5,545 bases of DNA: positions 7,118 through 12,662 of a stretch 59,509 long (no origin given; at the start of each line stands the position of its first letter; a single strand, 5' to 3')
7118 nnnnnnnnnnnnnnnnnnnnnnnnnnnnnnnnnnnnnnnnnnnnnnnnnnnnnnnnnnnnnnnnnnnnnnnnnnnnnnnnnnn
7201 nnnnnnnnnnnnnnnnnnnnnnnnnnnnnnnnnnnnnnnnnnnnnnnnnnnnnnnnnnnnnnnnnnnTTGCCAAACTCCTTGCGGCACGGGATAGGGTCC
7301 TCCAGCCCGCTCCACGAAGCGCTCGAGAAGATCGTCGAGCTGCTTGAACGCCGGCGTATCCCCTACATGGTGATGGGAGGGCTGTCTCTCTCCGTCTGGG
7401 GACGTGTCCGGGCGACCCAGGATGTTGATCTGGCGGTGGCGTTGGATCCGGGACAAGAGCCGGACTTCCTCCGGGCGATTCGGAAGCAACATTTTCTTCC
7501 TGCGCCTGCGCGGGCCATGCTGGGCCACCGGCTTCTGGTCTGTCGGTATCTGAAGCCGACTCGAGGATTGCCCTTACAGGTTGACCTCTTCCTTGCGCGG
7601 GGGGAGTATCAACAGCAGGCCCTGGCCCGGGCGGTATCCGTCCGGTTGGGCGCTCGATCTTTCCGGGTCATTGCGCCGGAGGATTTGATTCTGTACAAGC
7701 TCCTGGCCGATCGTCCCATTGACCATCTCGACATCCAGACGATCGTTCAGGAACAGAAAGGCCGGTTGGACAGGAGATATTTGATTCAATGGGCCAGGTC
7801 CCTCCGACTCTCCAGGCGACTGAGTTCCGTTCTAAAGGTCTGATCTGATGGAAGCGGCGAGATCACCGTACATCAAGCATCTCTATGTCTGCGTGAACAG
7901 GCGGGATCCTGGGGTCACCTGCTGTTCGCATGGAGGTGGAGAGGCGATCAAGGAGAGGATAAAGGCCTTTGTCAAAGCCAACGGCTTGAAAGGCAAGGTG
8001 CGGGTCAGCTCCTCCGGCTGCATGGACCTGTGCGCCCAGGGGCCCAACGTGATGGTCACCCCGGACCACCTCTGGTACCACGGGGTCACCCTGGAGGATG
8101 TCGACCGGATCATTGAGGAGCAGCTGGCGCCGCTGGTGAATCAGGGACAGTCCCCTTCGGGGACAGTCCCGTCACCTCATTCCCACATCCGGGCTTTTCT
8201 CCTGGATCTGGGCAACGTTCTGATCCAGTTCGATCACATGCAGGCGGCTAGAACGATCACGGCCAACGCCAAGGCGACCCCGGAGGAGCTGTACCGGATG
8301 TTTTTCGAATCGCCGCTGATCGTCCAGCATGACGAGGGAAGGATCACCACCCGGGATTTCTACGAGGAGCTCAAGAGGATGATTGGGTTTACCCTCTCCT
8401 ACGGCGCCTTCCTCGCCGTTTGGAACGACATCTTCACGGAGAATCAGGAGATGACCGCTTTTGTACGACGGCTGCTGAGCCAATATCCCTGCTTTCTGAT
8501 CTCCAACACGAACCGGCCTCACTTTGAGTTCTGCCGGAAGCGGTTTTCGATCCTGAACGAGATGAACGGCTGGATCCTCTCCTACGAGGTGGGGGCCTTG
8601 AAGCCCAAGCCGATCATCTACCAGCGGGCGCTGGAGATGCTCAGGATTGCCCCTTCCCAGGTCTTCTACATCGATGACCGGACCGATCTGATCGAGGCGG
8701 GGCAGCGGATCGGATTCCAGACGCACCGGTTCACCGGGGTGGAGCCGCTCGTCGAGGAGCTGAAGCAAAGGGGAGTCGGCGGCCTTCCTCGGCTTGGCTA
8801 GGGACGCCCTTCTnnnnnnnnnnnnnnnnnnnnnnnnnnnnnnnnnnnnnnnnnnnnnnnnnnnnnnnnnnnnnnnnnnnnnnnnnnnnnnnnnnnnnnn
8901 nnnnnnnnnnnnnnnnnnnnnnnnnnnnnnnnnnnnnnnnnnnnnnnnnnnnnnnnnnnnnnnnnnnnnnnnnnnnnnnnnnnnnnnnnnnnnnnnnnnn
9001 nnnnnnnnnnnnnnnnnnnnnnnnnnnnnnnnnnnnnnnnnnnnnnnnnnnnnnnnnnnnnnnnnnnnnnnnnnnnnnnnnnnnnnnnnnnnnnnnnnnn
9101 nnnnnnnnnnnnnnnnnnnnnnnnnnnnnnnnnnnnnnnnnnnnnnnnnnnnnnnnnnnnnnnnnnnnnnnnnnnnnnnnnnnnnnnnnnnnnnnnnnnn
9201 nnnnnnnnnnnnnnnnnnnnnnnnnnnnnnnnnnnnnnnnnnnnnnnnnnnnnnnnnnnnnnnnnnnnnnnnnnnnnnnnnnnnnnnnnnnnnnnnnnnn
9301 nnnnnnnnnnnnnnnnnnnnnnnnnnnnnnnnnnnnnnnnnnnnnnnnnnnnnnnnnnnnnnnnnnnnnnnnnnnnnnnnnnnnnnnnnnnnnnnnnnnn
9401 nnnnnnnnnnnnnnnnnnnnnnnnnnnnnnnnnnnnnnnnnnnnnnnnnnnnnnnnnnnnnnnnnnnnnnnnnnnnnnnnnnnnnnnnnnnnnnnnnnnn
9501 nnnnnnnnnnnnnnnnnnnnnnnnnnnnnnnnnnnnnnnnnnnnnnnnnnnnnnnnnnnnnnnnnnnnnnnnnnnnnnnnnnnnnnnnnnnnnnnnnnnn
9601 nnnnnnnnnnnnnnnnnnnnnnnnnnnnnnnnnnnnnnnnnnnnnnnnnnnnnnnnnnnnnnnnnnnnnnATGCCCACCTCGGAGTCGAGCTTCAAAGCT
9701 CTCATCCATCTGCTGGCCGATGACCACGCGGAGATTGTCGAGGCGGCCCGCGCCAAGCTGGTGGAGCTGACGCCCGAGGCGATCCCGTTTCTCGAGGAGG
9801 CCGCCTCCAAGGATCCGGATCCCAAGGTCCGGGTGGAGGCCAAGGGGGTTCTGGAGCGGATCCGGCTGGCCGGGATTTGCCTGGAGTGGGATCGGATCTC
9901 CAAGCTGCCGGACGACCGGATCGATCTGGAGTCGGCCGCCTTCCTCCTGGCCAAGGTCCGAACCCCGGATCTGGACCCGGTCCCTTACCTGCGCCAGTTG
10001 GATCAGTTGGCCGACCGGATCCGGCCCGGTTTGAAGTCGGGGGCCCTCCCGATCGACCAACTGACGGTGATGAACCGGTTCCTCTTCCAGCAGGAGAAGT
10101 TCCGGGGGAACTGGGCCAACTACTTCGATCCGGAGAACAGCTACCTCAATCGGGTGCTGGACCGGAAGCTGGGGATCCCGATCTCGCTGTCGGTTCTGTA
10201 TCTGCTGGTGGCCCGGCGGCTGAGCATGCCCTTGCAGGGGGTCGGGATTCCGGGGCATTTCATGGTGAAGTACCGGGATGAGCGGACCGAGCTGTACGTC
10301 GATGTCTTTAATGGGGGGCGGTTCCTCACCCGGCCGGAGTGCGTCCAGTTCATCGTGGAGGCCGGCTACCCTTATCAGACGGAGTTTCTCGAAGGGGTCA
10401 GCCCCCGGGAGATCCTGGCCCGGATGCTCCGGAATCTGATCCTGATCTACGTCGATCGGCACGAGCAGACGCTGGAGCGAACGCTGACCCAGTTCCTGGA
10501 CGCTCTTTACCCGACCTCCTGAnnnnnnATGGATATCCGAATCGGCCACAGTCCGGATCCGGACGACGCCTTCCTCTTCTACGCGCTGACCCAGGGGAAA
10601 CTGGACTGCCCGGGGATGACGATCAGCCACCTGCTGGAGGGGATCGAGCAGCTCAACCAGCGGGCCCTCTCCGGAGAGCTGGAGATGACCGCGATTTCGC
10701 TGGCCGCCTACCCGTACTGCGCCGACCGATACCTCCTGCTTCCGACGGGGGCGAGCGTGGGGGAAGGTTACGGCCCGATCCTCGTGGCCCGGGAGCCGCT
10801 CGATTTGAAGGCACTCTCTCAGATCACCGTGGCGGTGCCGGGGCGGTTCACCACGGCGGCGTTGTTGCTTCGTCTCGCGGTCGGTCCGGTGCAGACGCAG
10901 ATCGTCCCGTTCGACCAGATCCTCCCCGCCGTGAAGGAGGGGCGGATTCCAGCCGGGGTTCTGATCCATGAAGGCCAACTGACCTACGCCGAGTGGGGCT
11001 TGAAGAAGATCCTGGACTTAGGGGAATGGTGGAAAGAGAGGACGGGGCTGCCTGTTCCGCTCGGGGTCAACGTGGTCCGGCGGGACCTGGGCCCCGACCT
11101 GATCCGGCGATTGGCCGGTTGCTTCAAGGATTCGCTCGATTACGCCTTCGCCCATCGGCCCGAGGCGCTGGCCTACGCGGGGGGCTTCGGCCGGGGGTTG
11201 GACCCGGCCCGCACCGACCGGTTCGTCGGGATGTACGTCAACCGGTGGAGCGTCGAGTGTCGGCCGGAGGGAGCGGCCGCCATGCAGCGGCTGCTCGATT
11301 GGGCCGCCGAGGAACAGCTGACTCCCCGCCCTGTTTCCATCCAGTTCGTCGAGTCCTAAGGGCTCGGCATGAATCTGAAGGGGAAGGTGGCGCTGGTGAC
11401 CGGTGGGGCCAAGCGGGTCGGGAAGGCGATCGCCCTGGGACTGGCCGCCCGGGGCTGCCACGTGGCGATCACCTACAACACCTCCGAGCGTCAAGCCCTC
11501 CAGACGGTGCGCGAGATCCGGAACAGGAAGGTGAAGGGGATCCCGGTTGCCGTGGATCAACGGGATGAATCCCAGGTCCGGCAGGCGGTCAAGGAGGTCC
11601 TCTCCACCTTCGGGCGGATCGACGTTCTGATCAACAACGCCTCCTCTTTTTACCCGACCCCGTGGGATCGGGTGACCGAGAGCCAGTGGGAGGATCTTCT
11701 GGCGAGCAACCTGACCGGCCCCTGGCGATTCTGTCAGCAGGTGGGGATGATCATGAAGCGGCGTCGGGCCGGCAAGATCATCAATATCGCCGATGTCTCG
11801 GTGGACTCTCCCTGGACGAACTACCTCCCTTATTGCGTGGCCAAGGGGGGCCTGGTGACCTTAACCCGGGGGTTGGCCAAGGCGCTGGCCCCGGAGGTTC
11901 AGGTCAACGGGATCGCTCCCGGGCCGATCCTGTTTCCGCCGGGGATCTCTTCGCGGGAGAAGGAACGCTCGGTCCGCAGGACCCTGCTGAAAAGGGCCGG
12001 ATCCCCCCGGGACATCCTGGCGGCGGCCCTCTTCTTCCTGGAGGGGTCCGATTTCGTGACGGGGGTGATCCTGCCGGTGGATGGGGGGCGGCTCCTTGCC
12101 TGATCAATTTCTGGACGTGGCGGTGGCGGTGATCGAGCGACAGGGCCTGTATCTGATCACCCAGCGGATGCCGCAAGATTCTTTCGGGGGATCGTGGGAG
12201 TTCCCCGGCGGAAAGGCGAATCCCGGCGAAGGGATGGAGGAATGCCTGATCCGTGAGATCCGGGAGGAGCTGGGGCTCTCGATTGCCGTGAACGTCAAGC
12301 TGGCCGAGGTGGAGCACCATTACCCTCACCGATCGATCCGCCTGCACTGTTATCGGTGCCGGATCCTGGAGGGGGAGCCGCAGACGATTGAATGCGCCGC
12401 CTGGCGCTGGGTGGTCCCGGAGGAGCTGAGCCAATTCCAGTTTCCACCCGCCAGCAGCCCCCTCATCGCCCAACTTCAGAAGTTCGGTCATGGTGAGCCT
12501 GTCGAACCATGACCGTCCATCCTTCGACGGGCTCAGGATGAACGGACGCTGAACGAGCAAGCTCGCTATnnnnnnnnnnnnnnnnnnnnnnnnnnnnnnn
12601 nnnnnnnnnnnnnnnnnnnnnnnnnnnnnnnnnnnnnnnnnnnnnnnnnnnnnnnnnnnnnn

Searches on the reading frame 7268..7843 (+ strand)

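Call 8: search_protein_families(library=pfam, proteins=[window:7268-7843:+], max_evalue=0.01)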
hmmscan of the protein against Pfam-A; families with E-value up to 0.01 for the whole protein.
window:7268-7843:+ (191 aa): 4 families
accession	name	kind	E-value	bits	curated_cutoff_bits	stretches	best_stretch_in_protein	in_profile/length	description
PF09970.15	DUF2204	-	3.7e-07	30.4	20.3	1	17-174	3-162/181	Nucleotidyl transferase of unknown function (DUF2204)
PF14907.12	NTP_transf_5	-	7.4e-06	26.2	31.2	1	15-189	56-241/249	Uncharacterised nucleotidyltransferase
PF19502.5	DUF6036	-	2.6e-05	24.5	23.6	0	17-58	5-47/164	Nucleotidyltransferase of unknown function (DUF6036)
PF08843.17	AbiEii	-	0.0049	17.3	22.5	0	37-73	19-54/238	Nucleotidyl transferase AbiEii toxin, Type IV TA system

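Call 99: search_protein_families(library=padloc, proteins=[window:7268-7843:+], max_evalue=0.001)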
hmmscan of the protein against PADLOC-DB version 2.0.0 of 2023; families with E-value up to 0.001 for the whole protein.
window:7268-7843:+ (191 aa): 0 families

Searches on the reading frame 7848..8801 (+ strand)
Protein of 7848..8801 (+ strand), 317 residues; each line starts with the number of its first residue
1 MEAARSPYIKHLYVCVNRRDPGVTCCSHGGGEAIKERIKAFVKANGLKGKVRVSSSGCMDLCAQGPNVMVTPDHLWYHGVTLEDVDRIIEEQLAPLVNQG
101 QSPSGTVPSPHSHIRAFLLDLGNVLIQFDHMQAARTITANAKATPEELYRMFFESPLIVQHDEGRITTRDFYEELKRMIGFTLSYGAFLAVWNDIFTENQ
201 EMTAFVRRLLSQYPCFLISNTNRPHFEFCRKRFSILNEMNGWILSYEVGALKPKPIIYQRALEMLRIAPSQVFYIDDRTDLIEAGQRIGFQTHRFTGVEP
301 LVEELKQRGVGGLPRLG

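Call 8: search_protein_families(library=pfam, proteins=[window:7848-8801:+], max_evalue=0.01)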
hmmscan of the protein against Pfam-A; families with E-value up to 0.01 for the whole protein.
window:7848-8801:+ (317 aa): 4 families
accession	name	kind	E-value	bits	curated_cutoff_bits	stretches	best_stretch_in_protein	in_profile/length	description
PF00702.32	Hydrolase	-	5.9e-12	46.8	26.4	1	114-289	1-191/191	haloacid dehalogenase-like hydrolase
PF13419.12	HAD_2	-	1.4e-08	35.5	23.8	1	201-292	83-175/178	Haloacid dehalogenase-like hydrolase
PF13242.12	Hydrolase_like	-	0.00046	20.5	22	1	252-292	4-45/75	HAD-hyrolase-like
PF01257.25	2Fe-2S_thioredx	-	0.00073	19.8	24.8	1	24-91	74-143/145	Thioredoxin-like [2Fe-2S] ferredoxin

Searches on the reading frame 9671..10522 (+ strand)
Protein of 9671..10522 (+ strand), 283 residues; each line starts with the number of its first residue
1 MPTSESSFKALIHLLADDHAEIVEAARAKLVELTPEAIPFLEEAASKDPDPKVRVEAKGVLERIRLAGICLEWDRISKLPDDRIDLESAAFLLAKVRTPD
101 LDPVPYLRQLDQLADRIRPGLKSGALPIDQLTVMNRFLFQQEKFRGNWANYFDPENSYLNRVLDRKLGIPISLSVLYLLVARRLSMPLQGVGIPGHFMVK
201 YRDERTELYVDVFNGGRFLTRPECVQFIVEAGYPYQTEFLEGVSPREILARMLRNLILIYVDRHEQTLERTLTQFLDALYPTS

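Call 39: search_protein_families(library=pfam, proteins=[window:9671-10522:+], max_evalue=0.001)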
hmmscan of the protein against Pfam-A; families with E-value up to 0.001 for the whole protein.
window:9671-10522:+ (283 aa): 2 families
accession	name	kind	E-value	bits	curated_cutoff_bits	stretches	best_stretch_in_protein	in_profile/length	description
PF13369.12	Transglut_core2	-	1.7e-49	167.7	23.5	1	106-254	3-155/155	Transglutaminase-like superfamily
PF13646.12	HEAT_2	-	0.00075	20.2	27.7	0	5-57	30-83/88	HEAT repeats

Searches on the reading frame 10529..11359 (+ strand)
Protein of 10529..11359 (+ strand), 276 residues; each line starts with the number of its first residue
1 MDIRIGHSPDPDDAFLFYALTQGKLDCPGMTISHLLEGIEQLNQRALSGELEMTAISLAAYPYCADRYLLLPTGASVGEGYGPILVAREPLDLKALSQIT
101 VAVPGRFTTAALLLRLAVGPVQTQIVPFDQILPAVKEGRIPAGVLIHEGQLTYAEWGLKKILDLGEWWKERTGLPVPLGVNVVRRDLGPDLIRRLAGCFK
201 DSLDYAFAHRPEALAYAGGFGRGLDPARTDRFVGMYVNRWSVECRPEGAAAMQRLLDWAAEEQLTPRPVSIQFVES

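Call 39: search_protein_families(library=pfam, proteins=[window:10529-11359:+], max_evalue=0.001)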
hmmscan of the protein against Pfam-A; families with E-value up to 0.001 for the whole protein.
window:10529-11359:+ (276 aa): 1 family
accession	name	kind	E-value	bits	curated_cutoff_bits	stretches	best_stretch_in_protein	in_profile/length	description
PF02621.19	VitK2_biosynth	-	4.3e-73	246.3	26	1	3-261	1-252/252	Menaquinone biosynthesis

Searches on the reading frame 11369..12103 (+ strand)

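Call 39: search_protein_families(library=pfam, proteins=[window:11369-12103:+], max_evalue=0.001)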
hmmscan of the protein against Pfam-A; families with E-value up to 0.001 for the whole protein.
window:11369-12103:+ (244 aa): 3 families
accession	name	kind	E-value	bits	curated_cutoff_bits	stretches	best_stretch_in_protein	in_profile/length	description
PF13561.12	adh_short_C2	-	1.1e-43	149.9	27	1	16-240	7-234/236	Enoyl-(Acyl carrier protein) reductase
PF00106.31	adh_short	-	1.4e-42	145.9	26.6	1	6-188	1-183/195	short chain dehydrogenase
PF08659.16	KR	-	7.2e-10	39.5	22.6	1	8-121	3-119/180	KR domain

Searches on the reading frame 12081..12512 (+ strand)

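Call 39: search_protein_families(library=pfam, proteins=[window:12081-12512:+], max_evalue=0.001)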
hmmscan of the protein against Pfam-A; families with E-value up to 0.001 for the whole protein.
window:12081-12512:+ (143 aa): 3 families
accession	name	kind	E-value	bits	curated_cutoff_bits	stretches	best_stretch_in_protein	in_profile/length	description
PF14815.12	NUDIX_4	-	2.1e-26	92.4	35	1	14-130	1-112/113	NUDIX domain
PF00293.34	NUDIX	-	2.9e-20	73.1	21.1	1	12-131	5-133/134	NUDIX domain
PF22327.2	Nudt16-like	-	0.00018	21.9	27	1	34-106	30-106/161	U8 snoRNA-decapping enzyme-like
